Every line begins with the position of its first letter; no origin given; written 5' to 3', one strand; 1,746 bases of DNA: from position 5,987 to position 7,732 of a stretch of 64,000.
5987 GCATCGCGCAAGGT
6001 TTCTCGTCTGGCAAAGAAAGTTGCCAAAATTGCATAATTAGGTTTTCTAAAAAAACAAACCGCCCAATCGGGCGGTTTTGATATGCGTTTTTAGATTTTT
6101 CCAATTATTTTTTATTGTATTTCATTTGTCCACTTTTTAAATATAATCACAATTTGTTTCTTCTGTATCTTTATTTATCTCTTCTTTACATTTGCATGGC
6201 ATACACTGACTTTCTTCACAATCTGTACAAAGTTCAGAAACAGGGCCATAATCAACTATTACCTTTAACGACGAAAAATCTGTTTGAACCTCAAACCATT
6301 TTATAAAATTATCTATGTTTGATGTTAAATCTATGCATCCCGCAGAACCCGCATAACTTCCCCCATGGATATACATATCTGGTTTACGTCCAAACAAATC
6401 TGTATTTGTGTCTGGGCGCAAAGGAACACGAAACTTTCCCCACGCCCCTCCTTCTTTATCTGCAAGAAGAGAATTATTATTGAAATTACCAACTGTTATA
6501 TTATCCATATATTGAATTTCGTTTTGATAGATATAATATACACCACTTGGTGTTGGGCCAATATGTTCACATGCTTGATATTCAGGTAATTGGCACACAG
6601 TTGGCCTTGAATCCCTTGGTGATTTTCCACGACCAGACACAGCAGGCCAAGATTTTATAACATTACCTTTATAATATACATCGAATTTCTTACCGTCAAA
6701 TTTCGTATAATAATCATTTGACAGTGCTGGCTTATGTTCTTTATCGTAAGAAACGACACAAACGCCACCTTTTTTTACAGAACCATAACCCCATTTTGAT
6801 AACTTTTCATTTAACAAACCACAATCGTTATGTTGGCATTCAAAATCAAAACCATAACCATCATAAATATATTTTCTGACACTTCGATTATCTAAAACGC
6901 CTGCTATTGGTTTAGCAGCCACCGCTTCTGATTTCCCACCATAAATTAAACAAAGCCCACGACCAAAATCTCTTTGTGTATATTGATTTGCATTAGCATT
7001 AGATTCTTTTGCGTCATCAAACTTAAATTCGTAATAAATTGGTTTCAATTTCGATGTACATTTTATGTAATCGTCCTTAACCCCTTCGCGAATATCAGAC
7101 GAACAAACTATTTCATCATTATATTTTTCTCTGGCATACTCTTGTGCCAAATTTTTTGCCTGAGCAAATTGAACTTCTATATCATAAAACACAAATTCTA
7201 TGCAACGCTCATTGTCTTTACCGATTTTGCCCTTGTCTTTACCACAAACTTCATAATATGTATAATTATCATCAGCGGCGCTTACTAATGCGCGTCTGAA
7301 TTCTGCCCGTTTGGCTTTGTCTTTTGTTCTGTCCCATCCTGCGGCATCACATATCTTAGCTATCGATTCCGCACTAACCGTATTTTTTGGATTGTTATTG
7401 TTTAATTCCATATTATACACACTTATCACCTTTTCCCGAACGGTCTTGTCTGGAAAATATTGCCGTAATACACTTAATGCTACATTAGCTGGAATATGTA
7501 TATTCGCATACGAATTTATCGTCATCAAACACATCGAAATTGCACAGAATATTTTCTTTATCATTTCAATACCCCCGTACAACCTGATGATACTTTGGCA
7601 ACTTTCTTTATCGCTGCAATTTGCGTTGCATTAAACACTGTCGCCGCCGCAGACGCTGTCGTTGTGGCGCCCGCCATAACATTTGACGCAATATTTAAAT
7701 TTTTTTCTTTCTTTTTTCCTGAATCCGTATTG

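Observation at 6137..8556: Recurrent 'A-family protein plus secreted enzyme/toxin' module; here the cargo is a Sec-exported Tlde1-like L,D-transpeptidase-fold toxin with no T6SS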

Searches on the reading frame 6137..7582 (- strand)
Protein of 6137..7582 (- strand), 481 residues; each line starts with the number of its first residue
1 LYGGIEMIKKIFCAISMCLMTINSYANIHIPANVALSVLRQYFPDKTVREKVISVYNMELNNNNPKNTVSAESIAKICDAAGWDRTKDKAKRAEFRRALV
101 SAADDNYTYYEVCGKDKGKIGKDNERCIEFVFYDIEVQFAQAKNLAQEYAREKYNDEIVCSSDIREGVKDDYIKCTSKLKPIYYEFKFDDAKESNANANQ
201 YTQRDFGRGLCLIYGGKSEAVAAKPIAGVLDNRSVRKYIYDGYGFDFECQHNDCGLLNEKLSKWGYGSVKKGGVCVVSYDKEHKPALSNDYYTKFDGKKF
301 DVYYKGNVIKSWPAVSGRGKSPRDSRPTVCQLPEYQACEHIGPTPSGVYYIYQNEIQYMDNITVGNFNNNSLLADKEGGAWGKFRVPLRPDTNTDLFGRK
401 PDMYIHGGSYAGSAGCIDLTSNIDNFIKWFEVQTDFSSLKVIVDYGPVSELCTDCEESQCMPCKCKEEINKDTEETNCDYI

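Call 3: search_protein_families(library=pfam, proteins=[window:6137-7582:-], max_evalue=1)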
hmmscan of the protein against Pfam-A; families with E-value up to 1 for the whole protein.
window:6137-7582:- (481 aa): 3 families
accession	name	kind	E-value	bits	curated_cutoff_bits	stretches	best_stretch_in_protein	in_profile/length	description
PF03734.19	YkuD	-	7.5e-09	36.7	23.4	1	301-442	15-145/146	L,D-transpeptidase catalytic domain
PF10908.13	Tlde1_dom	-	0.0013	19.6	30.1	1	333-430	16-106/120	Tlde1 domain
PF09500.16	YiiD_C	-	0.22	11.9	27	1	50-109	27-85/144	Putative thioesterase (yiiD_Cterm)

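Call 4: search_protein_families(library=ncbifam, proteins=[window:6137-7582:-], max_evalue=1)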
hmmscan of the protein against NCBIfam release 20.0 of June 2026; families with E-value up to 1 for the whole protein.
window:6137-7582:- (481 aa): 0 families

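Call 18: search_protein_families(library=pfam, alignment_id=A2, max_evalue=0.001)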
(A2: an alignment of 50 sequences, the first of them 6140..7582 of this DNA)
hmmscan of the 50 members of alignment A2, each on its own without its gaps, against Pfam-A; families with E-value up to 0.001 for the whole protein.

A. member 1, window:6140-7582:- (481 aa): 1 family
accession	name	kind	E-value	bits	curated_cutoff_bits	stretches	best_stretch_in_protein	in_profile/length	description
PF03734.19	YkuD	-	7.5e-09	36.7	23.4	1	301-442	15-145/146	L,D-transpeptidase catalytic domain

B. families by the number of members that match (of 50 scanned): 5 families
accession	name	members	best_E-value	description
PF10908.13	Tlde1_dom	8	1.1e-07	Tlde1 domain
PF13365.12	Trypsin_2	3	1e-11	Trypsin-like peptidase domain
PF00089.32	Trypsin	3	9e-10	Trypsin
PF03734.19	YkuD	1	7.5e-09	L,D-transpeptidase catalytic domain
PF01832.25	Glucosaminidase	1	4e-06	Mannosyl-glycoprotein endo-beta-N-acetylglucosaminidase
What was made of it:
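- Trypsin-like proteases and a glucosaminidase as alternative payloads fit an attack or digestion role better than a structural one (call 18).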

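Call 44: search_solved_structures(query=window:6140-7564:-, max_evalue=1, show_alignments=2)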
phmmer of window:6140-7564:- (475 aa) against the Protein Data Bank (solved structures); distinct sequences matched with E-value up to 1: 0.

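Call 55: find_homologous_proteins(query=window:6140-7564:-, max_evalue=0.001)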
Query window:6140-7564:- (475 aa): 55 proteins with E <= 0.001 among 3358 candidates.
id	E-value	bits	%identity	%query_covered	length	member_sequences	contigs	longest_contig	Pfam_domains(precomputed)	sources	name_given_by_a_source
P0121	0.0e+0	1116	100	100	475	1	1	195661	PF03734.20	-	-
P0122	2.0e-265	899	82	100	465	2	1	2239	PF03734.20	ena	-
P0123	5.9e-240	815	75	100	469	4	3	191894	PF03734.20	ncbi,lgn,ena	-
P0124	4.4e-169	582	56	100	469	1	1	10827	PF03734.20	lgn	-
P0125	8.7e-159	548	55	100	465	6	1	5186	PF10908.14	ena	-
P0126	1.3e-144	501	56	85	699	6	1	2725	PF03734.20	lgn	-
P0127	2.7e-134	467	54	87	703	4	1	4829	PF03734.20,PF10908.14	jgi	-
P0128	3.2e-122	427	47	92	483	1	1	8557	PF03734.20,PF10908.14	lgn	-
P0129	3.4e-122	427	46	100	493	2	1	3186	PF10908.14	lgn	-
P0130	3.5e-122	427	47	100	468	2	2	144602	PF03734.20,PF10908.14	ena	-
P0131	2.2e-115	405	44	100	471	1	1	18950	PF10908.14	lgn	-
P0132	5.3e-113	397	48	85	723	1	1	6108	PF03734.20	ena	-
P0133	8.7e-112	393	44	100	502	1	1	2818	PF03734.20,PF10908.14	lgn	-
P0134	9.0e-108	379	47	87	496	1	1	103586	-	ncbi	-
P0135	3.5e-105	371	48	82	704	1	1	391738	-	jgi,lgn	jgi:hypothetical protein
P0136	2.5e-95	338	41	98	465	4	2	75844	PF03734.20,PF10908.14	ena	-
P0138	6.3e-83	298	37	97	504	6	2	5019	PF03734.20,PF10908.14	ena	-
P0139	1.9e-75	273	46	60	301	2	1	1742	PF03734.20,PF10908.14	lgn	-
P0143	8.5e-19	86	42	29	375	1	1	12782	PF03734.20,PF10908.14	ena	-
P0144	1.8e-18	85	42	29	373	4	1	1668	PF03734.20,PF10908.14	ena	-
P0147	2.4e-18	85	43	29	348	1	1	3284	PF03734.20,PF10908.14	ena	-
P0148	2.4e-18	85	43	29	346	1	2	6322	PF03734.20,PF10908.14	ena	-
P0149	3.0e-18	84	43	29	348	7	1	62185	PF03734.20,PF10908.14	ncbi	-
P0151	3.5e-18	84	41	29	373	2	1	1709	PF03734.20,PF10908.14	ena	-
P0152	4.1e-18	84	41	29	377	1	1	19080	PF03734.20,PF10908.14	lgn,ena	-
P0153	4.3e-18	84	40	33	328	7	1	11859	PF03734.20,PF10908.14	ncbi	-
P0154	4.5e-18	84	43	29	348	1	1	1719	PF03734.20,PF10908.14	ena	-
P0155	5.2e-18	83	42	29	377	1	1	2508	PF03734.20,PF04233.20,PF10908.14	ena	-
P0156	6.5e-18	83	42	29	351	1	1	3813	PF03734.20,PF10908.14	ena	-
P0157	7.3e-18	83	43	29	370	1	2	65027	PF03734.20,PF10908.14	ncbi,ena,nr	ncbi:MAG: DUF2778 domain-containing protein [Alphaproteobacteria bacterium]|nr:DUF2778 domain-contai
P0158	1.2e-17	82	42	29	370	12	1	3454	PF03734.20,PF04233.20,PF10908.14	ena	-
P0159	1.5e-17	82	42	29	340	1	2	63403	PF03734.20,PF10908.14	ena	-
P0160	1.6e-17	82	42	29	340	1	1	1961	PF03734.20,PF10908.14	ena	-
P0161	8.1e-17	80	41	29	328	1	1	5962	PF03734.20,PF10908.14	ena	-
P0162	2.9e-16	78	41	29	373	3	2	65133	PF03734.20,PF10908.14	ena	-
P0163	3.0e-16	78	40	29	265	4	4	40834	PF03734.20,PF10908.14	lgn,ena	-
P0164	3.8e-16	77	40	29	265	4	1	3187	PF03734.20,PF10908.14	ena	-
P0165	1.6e-15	75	40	29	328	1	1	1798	PF03734.20,PF10908.14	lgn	-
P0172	2.7e-8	51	35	29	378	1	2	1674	PF03734.20,PF10908.14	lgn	-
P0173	3.5e-8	51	35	32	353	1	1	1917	PF03734.20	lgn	-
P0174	8.5e-8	50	33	32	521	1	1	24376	PF03734.20,PF13699.12,PF10908.14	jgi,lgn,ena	-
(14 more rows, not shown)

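Call 66: predict_structure(alignment_id=A6)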
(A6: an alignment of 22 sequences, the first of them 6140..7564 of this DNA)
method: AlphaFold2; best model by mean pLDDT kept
length: 475 residues; sequences in the alignment: 22
mean_pLDDT: 81.4   pTM: 0.76
mean pLDDT of the five models: 81.4, 78.4, 76.4, 75.2, 70.3
residues with pLDDT >= 90: 187; 70-90: 202; 50-70: 45; < 50: 41
segments of 3 or more residues with pLDDT < 50: 1-20, 219-237
pLDDT, mean of each block of 10 residues (from residue 1): 44 34 71 88 92 77 77 90 83 68 84 83 91 92 93 86 88 85 74 74 94 65 39 49 92 89 90 71 91 93 92 86 94 94 92 79 71 78 93 90 77 90 85 94 87 84 86 93
secondary structure, 60 per line:
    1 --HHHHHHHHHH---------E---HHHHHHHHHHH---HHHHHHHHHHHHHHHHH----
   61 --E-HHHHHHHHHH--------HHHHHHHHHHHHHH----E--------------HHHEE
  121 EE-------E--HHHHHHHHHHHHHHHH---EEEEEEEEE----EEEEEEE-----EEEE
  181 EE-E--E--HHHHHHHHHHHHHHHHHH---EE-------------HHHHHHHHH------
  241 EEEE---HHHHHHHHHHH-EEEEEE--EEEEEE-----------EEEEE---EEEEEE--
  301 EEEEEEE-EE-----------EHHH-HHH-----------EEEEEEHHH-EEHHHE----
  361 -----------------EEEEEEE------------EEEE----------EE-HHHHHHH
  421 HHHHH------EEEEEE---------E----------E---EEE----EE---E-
elements in order: H3-12 H26-36 H40-56 H65-74 H83-96 E119-122 H133-148 E152-160 E165-171 E177-182 H190-207 H226-234 E241-244 H248-258 E260-265 E268-273 E285-289 E293-298 E301-307 E341-346 E378-384 E397-400 H414-425 E432-437 E462-464
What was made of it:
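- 6137..7564 (-): Cargo2. A 475-aa Sec-signal protein with a Cys-rich N-terminal region and a C-terminal YkuD/Tlde1-superfamily domain. AF2 pLDDT 81.4 (call 66).
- On YkuD L,D-transpeptidase (PF03734): The AF2 model has pLDDT 81.4 (call 66).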

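Call 68: fold_search(model_id=the predicted structure, library=pdb)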
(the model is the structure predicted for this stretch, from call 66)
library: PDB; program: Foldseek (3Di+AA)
matches with E <= 10: 698; with E <= 0.001: 32
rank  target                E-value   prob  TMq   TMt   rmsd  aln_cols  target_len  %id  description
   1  5uwv_A                1.7e-05  0.99  0.18  0.24  20.3       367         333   12  Crystal structure of Mycobacterium abscessus L,D-transpeptidase 2 (released 2017-08-16)
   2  5du7_A                3.2e-05  0.98  0.18  0.24  20.4       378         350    8  Crystal structure of ldtMt2 at 1.79 Angstrom resolution (released 2016-09-28)
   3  1y7m_A                5.4e-05  1.00  0.19  0.49   4.1       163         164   15  Crystal Structure of the B. subtilis YkuD protein at 2 A resolution (released 2005-03-01)
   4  5du7_C                5.4e-05  0.98  0.19  0.24  19.4       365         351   10  Crystal structure of ldtMt2 at 1.79 Angstrom resolution (released 2016-09-28)
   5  4a1i_A                6.4e-05  1.00  0.20  0.50   9.0       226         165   15  ykud from B.subtilis (released 2012-09-26)
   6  5lbg_A                6.8e-05  1.00  0.19  0.31   9.9       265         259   12  Crystal structure of the Mycobacterium tuberculosis L,D-transpeptidase-2 (LdtMt2) BC-module with faropenem-derived add (released 2017-01-18)
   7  5d7h_A                7.2e-05  0.97  0.18  0.24  18.6       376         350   10  X-RAY CRYSTAL STRUCTURE OF L,D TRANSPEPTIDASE 2 FROM MYCOBACTERIUM TUBERCULOSIS (released 2016-09-28)
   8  5d7h_B                7.6e-05  0.98  0.18  0.23  20.5       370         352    9  X-RAY CRYSTAL STRUCTURE OF L,D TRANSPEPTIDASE 2 FROM MYCOBACTERIUM TUBERCULOSIS (released 2016-09-28)
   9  5uwv_C                9.6e-05  0.96  0.17  0.23  21.0       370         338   11  Crystal structure of Mycobacterium abscessus L,D-transpeptidase 2 (released 2017-08-16)
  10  5uwv_B                1.6e-04  0.96  0.18  0.24  20.4       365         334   11  Crystal structure of Mycobacterium abscessus L,D-transpeptidase 2 (released 2017-08-16)
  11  3tx4_A                2.0e-04  1.00  0.19  0.31  10.4       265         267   12  Crystal Structure of Mutant (C354A) M. tuberculosis LD-transpeptidase type 2 (released 2012-12-05)
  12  4qr7                  2.1e-04  0.95  0.18  0.24  19.5       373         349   10  Structure and specificity of L-D-Transpeptidase from Mycobacterium tuberculosis and antibiotic resistance: Calcium bindi (released 2015-07-29)
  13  3vyn_B                2.2e-04  0.97  0.19  0.24  18.2       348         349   11  Crystal structure of Mycobacterium tuberculosis L,D-transpeptidase LdtMt2 N55 truncation mutant (resideus 55-408) (released 2013-06-19)
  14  4qra_A                2.5e-04  1.00  0.19  0.25  10.2       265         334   11  Structure and specificity of L-D-Transpeptidase from Mycobacterium tuberculosis and antibiotic resistance: Calcium bin (released 2015-12-23)
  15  3vyn_A                2.5e-04  0.96  0.19  0.25  19.6       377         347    9  Crystal structure of Mycobacterium tuberculosis L,D-transpeptidase LdtMt2 N55 truncation mutant (resideus 55-408) (released 2013-06-19)
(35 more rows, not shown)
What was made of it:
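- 6257..6682 (-): L,D-transpeptidase-fold catalytic domain (Pfam YkuD). Foldseek matches YkuD 1y7m, LdtMt2 and Ldtfm at E 1e-5 to 1e-3 (call 68).
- On YkuD L,D-transpeptidase (PF03734): Foldseek matches 1y7m, 4a1i, LdtMt2 and Ldtfm at E 1.7e-5 to 1e-3 (call 68).
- Cargo2 scores best against classical YkuD, and its model matches housekeeping L,D-transpeptidases (calls 3, 68).
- Tried and rejected: It is confidently modelled, but all significant PDB hits map to the L,D-transpeptidase domain (call 68).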

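Call 91: search_protein_families(library=padloc, proteins=[window:6137-7564:-], max_evalue=0.01)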
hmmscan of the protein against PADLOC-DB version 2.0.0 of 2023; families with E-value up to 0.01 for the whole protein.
window:6137-7564:- (475 aa): 0 families

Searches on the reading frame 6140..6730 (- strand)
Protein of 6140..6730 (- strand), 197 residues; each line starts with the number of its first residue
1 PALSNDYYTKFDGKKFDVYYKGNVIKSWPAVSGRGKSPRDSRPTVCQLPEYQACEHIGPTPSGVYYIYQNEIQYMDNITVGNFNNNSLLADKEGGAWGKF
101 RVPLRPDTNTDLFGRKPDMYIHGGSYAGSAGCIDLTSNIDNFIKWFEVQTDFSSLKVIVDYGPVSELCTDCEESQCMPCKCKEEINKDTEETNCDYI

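Call 49: search_solved_structures(query=A5, max_evalue=1, show_alignments=2)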
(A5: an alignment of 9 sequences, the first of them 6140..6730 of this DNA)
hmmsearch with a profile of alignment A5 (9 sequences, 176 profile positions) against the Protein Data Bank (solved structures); distinct sequences matched with E-value up to 1: 3.
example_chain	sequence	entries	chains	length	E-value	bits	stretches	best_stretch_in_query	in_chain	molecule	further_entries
7uo8_A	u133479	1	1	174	0.026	17.4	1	97-156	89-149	Tlde1a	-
7uma_A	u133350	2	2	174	0.026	17.4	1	97-156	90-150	Tlde1a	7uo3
3urg_A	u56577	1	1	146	0.68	12.7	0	61-95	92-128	Alr1010 protein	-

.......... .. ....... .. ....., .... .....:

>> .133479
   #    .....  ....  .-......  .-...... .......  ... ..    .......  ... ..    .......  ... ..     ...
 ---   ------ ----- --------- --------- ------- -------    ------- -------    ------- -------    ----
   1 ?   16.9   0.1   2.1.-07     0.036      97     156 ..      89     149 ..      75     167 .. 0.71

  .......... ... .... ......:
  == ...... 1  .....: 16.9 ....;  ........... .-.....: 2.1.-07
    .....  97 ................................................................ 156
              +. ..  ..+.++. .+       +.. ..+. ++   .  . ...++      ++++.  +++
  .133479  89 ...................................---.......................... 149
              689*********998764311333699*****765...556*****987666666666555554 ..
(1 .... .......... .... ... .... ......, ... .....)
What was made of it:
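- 6326..6376 (-): Catalytic motif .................. The His codon is 6365..6367 and the Cys codon is 6335..6337. The motif aligns with the Tlde1a YIHD...SHGC motif (call 49).
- Closest known: Tlde1. Same: The catalytic His and Cys align with the Tlde1a YIHD...SHGC motif (call 49).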

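Call 50: search_protein_families(library=pfam, proteins=[window:6140-6730:-], max_evalue=0.1)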
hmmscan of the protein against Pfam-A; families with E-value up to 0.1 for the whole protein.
window:6140-6730:- (197 aa): 2 families
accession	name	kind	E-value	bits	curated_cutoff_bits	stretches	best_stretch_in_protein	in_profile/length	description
PF03734.19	YkuD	-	1.1e-09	39.5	23.4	1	16-158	14-145/146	L,D-transpeptidase catalytic domain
PF10908.13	Tlde1_dom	-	0.00023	22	30.1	1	49-146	16-106/120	Tlde1 domain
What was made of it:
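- The motif resembles Tlde1, and relatives hit PF10908 (calls 49, 50).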
